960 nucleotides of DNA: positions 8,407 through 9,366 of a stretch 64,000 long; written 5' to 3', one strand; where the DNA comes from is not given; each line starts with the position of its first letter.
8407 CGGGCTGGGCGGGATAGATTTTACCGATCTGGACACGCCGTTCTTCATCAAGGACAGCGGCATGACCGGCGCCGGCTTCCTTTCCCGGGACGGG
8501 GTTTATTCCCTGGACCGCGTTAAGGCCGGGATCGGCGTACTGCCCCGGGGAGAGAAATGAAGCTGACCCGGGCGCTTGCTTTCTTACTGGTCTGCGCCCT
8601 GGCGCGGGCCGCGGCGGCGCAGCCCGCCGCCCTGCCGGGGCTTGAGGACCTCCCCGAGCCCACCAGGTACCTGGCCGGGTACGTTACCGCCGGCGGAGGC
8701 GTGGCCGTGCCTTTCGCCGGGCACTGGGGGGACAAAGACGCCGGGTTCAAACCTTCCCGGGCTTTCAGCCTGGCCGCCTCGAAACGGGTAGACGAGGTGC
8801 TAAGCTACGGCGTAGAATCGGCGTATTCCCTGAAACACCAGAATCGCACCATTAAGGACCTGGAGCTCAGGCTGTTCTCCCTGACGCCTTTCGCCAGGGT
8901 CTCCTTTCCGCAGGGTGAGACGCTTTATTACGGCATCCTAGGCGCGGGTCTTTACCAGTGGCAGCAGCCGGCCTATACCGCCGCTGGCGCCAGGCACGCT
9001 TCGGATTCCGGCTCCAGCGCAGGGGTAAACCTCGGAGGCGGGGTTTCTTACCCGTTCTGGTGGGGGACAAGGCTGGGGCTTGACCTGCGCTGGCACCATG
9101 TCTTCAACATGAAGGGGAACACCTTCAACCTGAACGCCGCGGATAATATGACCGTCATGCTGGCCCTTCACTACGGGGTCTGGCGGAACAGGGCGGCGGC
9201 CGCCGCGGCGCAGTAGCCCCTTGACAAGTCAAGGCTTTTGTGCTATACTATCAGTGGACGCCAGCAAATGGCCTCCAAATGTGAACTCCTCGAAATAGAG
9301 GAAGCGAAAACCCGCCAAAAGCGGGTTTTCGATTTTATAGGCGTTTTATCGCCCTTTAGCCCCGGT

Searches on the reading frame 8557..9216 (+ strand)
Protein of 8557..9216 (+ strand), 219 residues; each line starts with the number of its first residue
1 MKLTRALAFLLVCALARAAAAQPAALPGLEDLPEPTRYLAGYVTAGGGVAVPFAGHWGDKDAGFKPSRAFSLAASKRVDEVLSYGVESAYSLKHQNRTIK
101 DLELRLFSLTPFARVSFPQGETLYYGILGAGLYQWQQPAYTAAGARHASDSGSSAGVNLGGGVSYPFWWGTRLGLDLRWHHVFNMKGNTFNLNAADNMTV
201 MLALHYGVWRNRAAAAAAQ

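Call 6: search_protein_families(library=pfam, proteins=[window:8557-9216:+], max_evalue=0.00001)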
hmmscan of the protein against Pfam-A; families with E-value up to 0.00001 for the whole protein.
window:8557-9216:+ (219 aa): 1 family
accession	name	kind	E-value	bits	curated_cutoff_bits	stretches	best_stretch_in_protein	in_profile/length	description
PF13505.12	OMP_b-brl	-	5.9e-10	40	28.7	1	12-194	2-171/175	Outer membrane protein beta-barrel domain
